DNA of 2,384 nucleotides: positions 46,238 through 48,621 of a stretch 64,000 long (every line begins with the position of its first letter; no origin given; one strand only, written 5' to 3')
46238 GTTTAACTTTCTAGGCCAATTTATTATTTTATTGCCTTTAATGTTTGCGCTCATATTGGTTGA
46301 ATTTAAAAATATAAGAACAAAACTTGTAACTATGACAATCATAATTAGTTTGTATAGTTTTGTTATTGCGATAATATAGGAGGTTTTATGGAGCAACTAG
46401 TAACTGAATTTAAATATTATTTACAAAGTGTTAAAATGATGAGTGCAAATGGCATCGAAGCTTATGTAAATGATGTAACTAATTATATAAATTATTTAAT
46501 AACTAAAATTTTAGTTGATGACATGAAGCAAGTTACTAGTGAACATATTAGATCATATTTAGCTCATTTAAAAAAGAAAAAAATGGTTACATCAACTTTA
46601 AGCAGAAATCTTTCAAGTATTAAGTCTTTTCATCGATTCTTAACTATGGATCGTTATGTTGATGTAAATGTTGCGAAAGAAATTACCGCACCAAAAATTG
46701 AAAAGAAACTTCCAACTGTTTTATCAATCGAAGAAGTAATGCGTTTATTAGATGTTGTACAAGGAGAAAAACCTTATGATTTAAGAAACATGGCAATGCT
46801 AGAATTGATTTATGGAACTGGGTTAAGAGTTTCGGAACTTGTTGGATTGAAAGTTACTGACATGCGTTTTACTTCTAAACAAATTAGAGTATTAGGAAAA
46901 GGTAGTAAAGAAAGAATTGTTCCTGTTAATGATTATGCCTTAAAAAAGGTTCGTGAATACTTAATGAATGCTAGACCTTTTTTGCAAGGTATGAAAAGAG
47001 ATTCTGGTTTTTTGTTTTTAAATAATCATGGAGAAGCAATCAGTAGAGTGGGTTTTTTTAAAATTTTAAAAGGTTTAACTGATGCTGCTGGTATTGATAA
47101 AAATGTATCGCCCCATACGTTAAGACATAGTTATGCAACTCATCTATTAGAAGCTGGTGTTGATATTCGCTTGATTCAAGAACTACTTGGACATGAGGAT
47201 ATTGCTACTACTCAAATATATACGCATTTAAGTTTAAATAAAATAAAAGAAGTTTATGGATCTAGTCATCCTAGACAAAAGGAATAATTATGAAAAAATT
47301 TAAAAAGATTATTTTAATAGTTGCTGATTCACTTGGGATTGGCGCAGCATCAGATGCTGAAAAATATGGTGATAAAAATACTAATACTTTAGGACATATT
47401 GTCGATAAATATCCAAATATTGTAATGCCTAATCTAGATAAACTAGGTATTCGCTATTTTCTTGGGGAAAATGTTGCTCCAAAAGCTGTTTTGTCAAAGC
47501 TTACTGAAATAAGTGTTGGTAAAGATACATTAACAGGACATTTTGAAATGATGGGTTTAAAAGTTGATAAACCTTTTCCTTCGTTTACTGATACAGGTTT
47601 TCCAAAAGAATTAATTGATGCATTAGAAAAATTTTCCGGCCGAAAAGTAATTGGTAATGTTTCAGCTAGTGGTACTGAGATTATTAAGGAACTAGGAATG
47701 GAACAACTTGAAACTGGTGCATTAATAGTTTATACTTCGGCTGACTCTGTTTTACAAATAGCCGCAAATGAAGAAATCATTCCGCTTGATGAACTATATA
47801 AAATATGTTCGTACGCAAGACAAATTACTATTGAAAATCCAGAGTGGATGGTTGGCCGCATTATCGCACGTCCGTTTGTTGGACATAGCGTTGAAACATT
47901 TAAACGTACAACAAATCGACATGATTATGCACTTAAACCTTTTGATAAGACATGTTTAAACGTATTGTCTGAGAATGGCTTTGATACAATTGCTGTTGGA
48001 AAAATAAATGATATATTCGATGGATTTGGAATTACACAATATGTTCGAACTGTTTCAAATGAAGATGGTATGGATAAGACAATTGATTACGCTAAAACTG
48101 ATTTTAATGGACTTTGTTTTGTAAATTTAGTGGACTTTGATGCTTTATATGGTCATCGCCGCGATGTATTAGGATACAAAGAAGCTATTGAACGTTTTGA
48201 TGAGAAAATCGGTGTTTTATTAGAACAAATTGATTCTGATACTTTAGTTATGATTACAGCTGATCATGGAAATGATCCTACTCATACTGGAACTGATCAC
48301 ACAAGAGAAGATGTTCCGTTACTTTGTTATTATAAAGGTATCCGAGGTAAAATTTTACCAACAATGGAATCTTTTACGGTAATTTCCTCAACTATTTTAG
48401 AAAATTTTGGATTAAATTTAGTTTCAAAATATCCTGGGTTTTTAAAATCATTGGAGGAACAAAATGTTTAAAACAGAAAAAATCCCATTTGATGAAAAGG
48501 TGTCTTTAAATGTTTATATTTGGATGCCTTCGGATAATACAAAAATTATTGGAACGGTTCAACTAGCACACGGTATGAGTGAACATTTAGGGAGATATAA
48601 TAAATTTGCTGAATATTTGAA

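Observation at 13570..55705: Dispersed, streamlined mother-cell sporulation toolkit in a Mollicutes-like genome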

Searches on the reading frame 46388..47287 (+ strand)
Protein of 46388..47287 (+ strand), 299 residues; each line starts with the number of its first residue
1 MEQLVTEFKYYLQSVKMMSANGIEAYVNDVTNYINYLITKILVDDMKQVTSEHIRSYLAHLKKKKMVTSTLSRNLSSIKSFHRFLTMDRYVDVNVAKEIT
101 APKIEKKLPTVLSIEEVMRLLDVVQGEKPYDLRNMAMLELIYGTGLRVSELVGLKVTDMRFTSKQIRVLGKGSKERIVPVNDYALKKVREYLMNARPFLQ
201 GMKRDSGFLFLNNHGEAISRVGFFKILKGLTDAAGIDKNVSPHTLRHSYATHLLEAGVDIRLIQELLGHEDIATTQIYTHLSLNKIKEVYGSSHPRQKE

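Call 93: search_protein_families(library=ncbifam, max_evalue=1e-10, proteins=[window:46388-47287:+])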
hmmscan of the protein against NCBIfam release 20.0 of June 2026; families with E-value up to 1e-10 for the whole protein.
window:46388-47287:+ (299 aa): 12 families
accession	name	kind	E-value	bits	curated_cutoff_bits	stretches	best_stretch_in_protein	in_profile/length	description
TIGR02225.1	recomb_XerD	equivalog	2.1e-102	342.4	329.6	1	7-297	2-290/290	site-specific tyrosine recombinase XerD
NF001399.0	PRK00283.1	subfamily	8.5e-96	320.7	279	1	3-297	7-299/300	tyrosine recombinase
TIGR02224.1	recomb_XerC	equivalog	1.4e-92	310.2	335.15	1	7-298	2-294/295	tyrosine recombinase XerC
NF040815.2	recomb_XerA_Arch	equivalog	7.8e-73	245.3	220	1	7-290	2-263/263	site-specific tyrosine recombinase/integron integrase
NF002331.0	PRK01287.1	subfamily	1.5e-59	201.8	371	1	13-298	37-329/365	site-specific tyrosine recombinase XerC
TIGR02249.1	integrase_gron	subfamily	8.1e-49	166.7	265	2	227-282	246-301/315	integron integrase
NF003462.0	PRK05084.1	equivalog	5e-36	124.2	267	1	133-289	196-352/360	tyrosine recombinase XerS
NF011946.0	PRK15417.1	equivalog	2.4e-35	122.3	435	2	20-198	31-198/337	integron integrase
NF007370.0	PRK09870.1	subfamily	1.5e-22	80.2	221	1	109-297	10-195/200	tyrosine-type DNA invertase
NF007371.0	PRK09871.1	subfamily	2.7e-16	59.7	222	1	129-281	23-174/198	tyrosine-type DNA invertase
NF040693.1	recomb_GmtY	equivalog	7e-14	51.9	340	0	208-288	352-439/441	gamma-mobile-trio recombinase GmtY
NF002685.0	PRK02436.1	equivalog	3.6e-11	43.4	178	1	7-278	4-243/245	site-specific tyrosine recombinase XerD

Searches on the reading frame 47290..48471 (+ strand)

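Call 93: search_protein_families(library=ncbifam, max_evalue=1e-10, proteins=[window:47290-48471:+])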
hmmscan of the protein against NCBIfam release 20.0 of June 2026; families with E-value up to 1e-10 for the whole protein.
window:47290-48471:+ (393 aa): 3 families
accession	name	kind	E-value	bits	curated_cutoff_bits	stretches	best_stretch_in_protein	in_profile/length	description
NF003766.0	PRK05362.1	equivalog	6.9e-153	509.1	256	1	3-379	2-386/396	phosphopentomutase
TIGR01696.1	deoB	equivalog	2.7e-145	484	341.2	1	7-377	2-375/381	phosphopentomutase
NF009049.0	PRK12383.1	equivalog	5.1e-46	157.4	254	2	224-391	238-404/408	phosphopentomutase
